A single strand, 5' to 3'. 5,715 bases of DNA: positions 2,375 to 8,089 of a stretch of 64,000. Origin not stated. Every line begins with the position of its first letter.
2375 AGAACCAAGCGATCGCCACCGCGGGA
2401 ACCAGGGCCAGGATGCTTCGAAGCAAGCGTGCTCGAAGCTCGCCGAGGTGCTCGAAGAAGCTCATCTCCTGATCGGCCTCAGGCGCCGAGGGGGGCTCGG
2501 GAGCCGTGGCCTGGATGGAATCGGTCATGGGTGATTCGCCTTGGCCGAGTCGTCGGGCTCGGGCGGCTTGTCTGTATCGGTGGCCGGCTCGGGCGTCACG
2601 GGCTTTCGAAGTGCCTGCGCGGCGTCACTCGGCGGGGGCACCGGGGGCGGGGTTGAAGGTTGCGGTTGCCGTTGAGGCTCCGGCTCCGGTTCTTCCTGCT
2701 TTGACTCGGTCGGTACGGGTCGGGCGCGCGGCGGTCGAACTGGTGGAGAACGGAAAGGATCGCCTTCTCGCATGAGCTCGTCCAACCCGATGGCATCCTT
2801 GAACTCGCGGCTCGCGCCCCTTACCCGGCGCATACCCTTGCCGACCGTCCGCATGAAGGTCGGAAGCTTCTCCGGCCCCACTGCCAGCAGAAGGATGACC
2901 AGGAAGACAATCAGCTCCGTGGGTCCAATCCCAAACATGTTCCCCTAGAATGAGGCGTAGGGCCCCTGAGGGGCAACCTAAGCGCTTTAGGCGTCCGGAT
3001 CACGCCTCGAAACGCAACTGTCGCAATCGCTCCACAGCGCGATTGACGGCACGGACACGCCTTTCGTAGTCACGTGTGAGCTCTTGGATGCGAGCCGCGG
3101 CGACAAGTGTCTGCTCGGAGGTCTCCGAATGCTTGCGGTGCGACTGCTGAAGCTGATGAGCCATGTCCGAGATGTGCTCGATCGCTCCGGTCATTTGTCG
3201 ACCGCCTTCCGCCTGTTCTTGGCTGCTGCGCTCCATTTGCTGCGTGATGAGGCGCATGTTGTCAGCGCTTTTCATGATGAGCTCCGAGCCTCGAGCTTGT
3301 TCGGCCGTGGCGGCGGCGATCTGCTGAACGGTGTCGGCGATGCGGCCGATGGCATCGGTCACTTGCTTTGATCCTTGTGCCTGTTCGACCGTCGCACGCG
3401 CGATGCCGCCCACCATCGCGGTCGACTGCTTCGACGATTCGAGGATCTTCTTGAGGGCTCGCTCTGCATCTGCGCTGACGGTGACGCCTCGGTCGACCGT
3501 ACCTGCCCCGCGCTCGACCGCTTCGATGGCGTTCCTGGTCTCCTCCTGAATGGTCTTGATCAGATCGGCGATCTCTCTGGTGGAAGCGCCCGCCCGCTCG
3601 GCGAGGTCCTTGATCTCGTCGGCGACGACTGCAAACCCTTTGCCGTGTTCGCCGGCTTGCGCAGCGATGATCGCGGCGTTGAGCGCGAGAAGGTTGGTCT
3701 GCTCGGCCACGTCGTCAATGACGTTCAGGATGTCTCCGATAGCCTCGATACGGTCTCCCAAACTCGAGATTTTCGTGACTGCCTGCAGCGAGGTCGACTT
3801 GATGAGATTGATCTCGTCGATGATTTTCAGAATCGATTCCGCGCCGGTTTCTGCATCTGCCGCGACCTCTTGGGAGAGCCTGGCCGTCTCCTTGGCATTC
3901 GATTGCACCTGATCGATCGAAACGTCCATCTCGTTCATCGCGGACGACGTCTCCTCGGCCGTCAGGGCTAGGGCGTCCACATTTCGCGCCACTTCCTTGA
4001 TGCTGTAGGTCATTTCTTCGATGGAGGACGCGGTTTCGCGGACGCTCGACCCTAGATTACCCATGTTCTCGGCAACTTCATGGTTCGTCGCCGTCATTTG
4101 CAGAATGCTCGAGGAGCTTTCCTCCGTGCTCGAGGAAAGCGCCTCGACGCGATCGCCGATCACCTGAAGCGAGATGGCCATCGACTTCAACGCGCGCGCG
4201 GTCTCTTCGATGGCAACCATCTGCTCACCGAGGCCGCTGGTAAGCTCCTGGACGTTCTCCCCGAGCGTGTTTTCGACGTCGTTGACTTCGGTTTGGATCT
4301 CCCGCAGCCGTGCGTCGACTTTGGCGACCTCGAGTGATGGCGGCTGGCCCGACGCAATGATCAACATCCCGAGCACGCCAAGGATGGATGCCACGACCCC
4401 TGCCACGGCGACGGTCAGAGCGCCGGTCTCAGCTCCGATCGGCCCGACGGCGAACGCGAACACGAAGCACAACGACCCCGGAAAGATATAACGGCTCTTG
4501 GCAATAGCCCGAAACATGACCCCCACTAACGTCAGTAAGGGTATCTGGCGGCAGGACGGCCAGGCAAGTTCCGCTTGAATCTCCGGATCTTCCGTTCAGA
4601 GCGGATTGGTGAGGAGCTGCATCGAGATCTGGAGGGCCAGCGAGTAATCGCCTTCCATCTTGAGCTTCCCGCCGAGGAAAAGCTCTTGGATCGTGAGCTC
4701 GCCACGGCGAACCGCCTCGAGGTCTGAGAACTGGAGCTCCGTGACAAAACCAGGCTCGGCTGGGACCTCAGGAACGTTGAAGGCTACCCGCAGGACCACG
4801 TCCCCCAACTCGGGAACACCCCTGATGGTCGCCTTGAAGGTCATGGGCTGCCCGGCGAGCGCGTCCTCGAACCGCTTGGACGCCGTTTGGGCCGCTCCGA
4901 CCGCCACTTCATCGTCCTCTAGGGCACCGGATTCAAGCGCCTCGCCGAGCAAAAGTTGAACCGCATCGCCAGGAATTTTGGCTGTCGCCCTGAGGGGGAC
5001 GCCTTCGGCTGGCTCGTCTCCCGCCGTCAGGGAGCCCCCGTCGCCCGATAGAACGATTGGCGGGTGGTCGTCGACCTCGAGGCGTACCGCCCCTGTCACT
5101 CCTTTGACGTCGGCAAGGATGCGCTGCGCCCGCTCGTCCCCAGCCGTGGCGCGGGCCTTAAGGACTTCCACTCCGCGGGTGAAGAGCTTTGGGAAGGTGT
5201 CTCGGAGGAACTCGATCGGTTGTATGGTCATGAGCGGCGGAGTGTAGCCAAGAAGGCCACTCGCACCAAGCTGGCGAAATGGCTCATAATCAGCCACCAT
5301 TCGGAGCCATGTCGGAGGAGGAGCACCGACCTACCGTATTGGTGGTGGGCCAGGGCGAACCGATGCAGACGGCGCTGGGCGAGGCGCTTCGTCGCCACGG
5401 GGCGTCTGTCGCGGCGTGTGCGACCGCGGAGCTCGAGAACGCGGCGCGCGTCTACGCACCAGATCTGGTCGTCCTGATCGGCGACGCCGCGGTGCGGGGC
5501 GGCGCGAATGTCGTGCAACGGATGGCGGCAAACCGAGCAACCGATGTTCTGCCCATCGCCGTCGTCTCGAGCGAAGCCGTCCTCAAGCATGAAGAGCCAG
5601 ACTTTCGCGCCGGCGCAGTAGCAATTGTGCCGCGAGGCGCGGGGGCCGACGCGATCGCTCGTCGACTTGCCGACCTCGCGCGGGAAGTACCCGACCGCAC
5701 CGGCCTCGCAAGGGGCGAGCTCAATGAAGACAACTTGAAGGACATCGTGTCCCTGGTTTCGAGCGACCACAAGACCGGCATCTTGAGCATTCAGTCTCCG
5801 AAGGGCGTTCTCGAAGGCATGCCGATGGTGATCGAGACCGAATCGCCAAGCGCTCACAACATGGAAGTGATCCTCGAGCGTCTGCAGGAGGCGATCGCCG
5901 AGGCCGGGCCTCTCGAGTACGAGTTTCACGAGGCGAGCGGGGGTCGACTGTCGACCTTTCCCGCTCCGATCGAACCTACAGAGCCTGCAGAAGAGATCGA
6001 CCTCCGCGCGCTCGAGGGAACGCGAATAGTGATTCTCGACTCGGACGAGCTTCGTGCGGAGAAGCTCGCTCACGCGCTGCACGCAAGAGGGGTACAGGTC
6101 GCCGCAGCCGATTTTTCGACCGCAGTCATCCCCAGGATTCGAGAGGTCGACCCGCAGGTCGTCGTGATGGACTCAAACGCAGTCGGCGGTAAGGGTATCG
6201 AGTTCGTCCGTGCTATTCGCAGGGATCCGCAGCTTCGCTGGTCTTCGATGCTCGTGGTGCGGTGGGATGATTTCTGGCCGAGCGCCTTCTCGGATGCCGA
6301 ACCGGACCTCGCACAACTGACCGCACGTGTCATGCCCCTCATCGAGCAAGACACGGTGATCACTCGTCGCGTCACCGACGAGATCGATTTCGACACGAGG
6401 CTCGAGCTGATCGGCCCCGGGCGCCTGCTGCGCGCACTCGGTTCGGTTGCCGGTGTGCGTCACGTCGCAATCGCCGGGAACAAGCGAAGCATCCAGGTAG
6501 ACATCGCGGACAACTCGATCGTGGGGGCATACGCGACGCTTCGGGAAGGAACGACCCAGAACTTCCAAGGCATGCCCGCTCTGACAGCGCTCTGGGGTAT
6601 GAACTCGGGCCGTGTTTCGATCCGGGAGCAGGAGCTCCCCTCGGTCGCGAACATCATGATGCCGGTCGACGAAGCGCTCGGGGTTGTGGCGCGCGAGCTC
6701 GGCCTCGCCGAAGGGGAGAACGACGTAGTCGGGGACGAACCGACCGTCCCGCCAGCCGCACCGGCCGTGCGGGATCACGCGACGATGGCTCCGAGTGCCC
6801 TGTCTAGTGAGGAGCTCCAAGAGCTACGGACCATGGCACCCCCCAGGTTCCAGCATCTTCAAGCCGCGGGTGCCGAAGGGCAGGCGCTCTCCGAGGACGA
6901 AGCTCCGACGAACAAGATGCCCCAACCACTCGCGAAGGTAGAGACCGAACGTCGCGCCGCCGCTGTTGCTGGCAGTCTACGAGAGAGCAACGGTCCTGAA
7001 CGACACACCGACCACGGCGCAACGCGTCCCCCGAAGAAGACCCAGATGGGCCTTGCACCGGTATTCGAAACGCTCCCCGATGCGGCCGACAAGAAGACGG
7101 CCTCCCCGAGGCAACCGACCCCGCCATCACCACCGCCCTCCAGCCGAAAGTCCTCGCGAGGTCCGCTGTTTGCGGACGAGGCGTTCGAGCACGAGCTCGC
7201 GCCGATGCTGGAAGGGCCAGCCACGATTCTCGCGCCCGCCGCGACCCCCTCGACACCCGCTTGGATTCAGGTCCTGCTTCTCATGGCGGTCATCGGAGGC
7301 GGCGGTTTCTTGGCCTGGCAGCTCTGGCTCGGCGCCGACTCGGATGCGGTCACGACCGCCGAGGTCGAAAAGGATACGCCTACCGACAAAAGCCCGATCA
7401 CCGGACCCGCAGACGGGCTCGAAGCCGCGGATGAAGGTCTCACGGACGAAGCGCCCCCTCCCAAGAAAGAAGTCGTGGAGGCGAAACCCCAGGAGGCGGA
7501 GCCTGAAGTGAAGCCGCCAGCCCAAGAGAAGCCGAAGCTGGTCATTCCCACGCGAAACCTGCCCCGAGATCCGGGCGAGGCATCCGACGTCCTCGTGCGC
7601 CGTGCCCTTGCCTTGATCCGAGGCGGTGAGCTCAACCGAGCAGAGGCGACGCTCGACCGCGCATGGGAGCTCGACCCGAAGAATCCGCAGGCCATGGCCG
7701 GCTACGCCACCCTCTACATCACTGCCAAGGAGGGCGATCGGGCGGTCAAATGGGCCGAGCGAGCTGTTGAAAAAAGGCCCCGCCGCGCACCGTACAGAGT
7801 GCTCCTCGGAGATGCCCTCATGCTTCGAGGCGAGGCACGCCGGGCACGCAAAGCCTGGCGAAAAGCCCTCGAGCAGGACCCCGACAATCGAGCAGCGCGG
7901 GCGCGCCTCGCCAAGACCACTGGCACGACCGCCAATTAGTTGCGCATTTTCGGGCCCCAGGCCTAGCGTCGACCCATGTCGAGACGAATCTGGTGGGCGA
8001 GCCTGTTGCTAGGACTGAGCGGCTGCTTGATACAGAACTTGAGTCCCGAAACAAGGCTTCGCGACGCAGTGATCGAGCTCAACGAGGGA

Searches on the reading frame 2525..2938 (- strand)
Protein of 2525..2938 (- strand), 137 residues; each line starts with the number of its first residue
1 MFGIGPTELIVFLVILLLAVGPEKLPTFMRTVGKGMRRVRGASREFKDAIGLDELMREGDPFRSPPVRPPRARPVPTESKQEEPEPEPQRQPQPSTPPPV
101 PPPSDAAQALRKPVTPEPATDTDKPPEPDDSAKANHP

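Call 21: search_protein_families(library=pfam, proteins=[window:2525-2938:-], max_evalue=0.001)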
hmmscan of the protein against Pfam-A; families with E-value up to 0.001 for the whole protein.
window:2525-2938:- (137 aa): 1 family
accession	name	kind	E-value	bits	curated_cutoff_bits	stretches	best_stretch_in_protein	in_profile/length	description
PF02416.21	TatA_B_E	-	8.8e-08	31.7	21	1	4-48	1-45/53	mttA/Hcf106 family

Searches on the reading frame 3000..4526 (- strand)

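Call 21: search_protein_families(library=pfam, proteins=[window:3000-4526:-], max_evalue=0.001)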
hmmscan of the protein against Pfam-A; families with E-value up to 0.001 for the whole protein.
window:3000-4526:- (508 aa): 3 families
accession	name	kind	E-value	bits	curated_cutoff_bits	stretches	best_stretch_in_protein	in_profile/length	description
PF00015.26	MCPsignal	-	1.2e-45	155.9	34.6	1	225-397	11-169/172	Methyl-accepting chemotaxis protein (MCP) signalling domain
PF07889.17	DUF1664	-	0.00023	21.7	34.6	0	67-144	43-120/124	Protein of unknown function (DUF1664)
PF02630.20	SCO1-SenC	-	0.00098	19.5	22.8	0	400-476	44-120/134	SCO1/SenC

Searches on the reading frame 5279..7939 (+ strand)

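Call 21: search_protein_families(library=pfam, proteins=[window:5279-7939:+], max_evalue=0.001)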
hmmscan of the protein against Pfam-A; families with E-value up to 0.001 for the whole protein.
window:5279-7939:+ (886 aa): 12 families
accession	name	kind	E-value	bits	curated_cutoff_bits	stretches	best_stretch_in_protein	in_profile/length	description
PF14559.12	TPR_19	-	1.8e-12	47.8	25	1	782-840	4-62/68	Tetratricopeptide repeat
PF07719.23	TPR_2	-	1.3e-09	37.8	27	1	842-870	6-34/34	Tetratricopeptide repeat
PF13428.12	TPR_14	-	2.6e-09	37.3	23.5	1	841-879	5-43/44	Tetratricopeptide repeat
PF00072.30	Response_reg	-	3.4e-09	37.3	30.2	1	250-317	1-68/111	Response regulator receiver domain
PF13414.12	TPR_11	-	6.1e-07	29.5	26.8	0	844-879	1-36/42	TPR repeat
PF23914.1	TPR_CcmH_CycH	-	1e-05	25.9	42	0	840-880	53-93/158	Cytochrome c-type biogenesis protein H TPR domain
PF00515.34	TPR_1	-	1.5e-05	25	27.8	0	843-870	7-34/34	Tetratricopeptide repeat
PF13431.12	TPR_17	-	7e-05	23.2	24.4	0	793-814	3-24/34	Tetratricopeptide repeat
PF13432.12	TPR_16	-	7.3e-05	23.6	32.7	1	774-834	2-62/65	Tetratricopeptide repeat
PF13181.12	TPR_8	-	0.00012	22.4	25.7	0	770-802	2-34/34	Tetratricopeptide repeat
PF13174.12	TPR_6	-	0.00032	21.6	26.3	0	770-801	1-32/33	Tetratricopeptide repeat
PF12895.13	ANAPC3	-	0.00093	19.9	27.2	0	821-878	7-63/82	Anaphase-promoting complex, cyclosome, subunit 3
